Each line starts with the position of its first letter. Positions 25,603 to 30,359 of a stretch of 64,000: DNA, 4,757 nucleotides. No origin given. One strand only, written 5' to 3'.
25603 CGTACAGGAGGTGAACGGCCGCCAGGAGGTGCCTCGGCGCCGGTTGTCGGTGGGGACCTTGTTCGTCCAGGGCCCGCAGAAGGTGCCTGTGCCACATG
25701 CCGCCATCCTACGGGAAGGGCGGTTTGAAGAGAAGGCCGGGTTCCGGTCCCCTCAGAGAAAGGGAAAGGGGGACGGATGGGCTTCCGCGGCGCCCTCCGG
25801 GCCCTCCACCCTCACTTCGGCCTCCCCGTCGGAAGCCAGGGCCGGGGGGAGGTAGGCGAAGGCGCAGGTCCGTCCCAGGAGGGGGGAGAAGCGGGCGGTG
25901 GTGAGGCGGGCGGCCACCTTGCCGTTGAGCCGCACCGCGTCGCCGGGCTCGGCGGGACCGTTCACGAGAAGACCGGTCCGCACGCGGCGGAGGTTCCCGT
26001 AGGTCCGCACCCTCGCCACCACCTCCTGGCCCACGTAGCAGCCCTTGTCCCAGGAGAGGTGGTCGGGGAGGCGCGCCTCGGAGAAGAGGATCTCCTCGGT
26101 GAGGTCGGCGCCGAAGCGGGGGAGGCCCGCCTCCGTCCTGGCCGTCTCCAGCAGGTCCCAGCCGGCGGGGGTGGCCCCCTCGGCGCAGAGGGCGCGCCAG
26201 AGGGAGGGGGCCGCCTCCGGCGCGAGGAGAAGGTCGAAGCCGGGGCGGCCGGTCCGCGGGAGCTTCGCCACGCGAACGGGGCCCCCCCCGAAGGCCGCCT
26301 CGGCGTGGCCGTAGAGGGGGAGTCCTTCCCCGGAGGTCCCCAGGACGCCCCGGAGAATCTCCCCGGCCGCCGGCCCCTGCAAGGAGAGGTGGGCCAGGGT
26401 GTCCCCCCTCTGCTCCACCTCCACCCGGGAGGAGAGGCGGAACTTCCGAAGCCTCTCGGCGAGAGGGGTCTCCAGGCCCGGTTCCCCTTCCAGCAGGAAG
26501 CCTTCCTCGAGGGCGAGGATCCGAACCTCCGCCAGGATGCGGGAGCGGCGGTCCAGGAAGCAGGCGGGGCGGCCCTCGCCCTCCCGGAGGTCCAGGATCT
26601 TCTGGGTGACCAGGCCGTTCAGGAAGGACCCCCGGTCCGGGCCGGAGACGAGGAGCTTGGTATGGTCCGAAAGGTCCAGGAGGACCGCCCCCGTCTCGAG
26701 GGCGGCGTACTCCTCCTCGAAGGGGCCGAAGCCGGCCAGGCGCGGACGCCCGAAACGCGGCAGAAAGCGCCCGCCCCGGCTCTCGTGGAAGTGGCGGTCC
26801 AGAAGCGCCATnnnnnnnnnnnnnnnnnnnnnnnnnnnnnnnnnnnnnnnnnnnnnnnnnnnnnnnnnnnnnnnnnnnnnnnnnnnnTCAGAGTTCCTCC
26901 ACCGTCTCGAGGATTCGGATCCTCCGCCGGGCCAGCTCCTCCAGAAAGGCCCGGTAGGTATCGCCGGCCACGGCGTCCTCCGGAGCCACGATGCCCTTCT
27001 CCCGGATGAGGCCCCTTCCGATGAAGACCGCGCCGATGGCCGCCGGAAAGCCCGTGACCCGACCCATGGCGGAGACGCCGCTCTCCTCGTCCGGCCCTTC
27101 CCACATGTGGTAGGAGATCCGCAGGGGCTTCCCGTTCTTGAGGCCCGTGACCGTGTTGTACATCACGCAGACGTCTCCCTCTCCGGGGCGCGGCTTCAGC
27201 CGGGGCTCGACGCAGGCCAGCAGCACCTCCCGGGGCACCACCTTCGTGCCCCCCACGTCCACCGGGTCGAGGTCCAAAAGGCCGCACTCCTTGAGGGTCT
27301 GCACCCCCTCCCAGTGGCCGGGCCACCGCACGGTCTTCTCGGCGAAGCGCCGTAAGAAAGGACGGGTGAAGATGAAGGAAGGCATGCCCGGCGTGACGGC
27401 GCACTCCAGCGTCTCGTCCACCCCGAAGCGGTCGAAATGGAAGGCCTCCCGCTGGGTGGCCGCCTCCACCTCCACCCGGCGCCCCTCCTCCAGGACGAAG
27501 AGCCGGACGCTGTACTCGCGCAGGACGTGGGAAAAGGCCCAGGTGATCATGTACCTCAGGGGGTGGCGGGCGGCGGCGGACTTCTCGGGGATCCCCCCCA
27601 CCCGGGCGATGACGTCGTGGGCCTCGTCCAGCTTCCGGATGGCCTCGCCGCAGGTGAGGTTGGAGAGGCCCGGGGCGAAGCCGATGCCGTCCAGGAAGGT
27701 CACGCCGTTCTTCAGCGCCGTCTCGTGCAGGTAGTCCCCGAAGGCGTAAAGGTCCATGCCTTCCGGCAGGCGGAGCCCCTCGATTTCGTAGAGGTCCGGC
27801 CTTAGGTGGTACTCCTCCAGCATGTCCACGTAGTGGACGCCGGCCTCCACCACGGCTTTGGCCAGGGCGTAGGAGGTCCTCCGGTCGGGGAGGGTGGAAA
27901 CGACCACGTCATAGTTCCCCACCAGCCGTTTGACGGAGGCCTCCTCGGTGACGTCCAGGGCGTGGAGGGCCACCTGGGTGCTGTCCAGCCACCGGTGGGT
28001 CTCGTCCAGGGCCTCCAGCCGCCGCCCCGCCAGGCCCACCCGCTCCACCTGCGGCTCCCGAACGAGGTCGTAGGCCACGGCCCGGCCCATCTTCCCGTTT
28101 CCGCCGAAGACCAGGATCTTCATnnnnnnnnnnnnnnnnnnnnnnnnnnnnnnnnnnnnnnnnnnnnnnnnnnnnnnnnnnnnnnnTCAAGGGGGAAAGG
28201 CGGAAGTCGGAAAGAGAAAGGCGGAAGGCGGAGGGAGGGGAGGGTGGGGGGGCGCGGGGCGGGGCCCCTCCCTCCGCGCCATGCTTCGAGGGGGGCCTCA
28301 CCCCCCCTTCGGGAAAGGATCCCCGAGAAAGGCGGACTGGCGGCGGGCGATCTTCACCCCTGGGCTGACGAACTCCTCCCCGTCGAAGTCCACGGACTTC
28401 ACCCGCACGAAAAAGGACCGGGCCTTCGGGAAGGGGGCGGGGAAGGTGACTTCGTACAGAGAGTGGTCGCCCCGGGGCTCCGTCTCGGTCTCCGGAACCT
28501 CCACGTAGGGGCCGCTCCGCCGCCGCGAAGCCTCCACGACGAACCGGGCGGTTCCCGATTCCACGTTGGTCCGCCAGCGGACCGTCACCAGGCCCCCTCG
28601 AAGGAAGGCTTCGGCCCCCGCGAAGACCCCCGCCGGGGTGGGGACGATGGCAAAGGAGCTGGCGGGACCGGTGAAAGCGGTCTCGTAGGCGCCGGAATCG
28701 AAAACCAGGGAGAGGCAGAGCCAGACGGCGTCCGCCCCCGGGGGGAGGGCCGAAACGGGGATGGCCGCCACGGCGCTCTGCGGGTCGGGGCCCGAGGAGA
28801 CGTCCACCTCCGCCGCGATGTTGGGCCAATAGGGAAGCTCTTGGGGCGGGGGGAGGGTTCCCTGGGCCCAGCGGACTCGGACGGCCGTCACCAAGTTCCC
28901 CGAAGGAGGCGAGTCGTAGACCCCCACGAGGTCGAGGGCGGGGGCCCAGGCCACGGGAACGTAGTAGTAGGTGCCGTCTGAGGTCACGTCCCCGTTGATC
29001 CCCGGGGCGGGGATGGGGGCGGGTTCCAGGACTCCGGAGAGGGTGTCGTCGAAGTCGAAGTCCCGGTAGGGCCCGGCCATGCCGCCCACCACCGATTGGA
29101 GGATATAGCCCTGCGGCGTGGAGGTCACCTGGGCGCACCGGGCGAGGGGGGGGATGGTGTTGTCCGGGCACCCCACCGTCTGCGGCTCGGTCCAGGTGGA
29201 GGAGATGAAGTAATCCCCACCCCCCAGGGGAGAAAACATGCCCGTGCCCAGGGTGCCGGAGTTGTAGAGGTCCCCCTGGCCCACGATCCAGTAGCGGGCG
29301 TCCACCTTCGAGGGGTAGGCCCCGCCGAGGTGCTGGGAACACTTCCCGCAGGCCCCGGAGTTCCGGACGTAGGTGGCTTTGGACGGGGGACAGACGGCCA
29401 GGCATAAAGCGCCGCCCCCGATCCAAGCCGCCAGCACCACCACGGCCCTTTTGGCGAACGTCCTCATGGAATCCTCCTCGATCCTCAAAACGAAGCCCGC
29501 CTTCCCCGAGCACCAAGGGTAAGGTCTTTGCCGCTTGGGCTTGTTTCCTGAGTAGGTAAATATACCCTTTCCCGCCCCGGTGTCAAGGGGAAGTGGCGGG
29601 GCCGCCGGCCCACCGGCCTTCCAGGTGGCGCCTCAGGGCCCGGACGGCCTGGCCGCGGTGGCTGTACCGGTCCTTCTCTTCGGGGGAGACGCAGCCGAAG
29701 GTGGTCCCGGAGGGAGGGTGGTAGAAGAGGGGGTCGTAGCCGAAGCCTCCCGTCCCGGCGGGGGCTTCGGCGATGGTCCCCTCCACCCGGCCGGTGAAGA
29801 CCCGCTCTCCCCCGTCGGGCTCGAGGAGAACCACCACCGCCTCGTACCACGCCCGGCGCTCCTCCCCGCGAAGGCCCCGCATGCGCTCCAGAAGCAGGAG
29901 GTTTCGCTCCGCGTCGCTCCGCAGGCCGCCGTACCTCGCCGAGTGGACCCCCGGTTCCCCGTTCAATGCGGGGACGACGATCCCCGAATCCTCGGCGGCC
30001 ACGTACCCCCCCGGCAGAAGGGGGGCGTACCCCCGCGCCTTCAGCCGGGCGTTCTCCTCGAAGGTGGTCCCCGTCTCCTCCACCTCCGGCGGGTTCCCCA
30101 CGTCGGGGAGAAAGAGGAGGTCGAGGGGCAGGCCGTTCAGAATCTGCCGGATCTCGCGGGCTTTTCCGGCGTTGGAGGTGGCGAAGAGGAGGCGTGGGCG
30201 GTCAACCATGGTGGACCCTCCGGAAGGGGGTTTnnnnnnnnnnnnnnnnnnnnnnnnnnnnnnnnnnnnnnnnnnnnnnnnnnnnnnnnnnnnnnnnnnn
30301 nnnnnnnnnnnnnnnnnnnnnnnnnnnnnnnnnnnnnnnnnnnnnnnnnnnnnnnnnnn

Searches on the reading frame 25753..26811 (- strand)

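Call 13: search_protein_families(library=pfam, proteins=[window:25753-26811:-], max_evalue=0.001)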
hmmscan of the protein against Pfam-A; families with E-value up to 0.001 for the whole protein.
window:25753-26811:- (352 aa): 2 families
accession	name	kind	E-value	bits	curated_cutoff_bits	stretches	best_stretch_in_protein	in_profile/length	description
PF01571.26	GCV_T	-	1.7e-37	129.5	25.6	1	7-248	3-252/255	Aminomethyltransferase folate-binding domain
PF08669.17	GCV_T_C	-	7.1e-10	39.1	25.9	1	276-349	1-78/80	Glycine cleavage T-protein C-terminal barrel domain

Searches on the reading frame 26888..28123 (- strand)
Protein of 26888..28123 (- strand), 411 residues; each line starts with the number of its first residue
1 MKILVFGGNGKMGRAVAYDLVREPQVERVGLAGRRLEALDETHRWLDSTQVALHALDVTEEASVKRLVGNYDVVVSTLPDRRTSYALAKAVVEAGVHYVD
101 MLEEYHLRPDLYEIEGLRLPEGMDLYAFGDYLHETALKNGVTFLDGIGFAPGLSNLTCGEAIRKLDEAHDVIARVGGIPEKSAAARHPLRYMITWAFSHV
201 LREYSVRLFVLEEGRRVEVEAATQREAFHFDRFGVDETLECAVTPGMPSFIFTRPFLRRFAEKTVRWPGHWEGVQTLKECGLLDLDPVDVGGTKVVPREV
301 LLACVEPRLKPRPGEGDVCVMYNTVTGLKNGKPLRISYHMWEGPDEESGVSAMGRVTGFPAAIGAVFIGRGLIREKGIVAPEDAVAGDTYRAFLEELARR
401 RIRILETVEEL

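Call 13: search_protein_families(library=pfam, proteins=[window:26888-28123:-], max_evalue=0.001)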
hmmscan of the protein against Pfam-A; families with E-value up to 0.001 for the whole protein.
window:26888-28123:- (411 aa): 5 families
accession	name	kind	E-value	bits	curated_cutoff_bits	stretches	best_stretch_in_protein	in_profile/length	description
PF16653.10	Sacchrp_dh_C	-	2.4e-39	136.5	31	1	148-400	1-263/265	Saccharopine dehydrogenase C-terminal domain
PF03435.24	Sacchrp_dh_NADP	-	5.1e-17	62.9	25.1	1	3-111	1-114/129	Saccharopine dehydrogenase NADP binding domain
PF13460.12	NAD_binding_10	-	2.4e-05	24.7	27.2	1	7-94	1-84/184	NAD(P)H-binding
PF01113.26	DapB_N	-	0.00046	20.7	25.6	1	1-99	1-95/124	Dihydrodipicolinate reductase, N-terminus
PF08659.16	KR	-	0.00083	19.8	22.6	0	3-71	3-75/180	KR domain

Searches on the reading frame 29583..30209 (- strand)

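Call 13: search_protein_families(library=pfam, proteins=[window:29583-30209:-], max_evalue=0.001)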
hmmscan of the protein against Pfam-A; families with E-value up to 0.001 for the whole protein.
window:29583-30209:- (208 aa): 1 family
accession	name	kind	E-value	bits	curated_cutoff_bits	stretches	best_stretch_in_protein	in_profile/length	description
PF01725.21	Ham1p_like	-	3.8e-57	193.6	22.5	1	7-194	1-185/186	Ham1 family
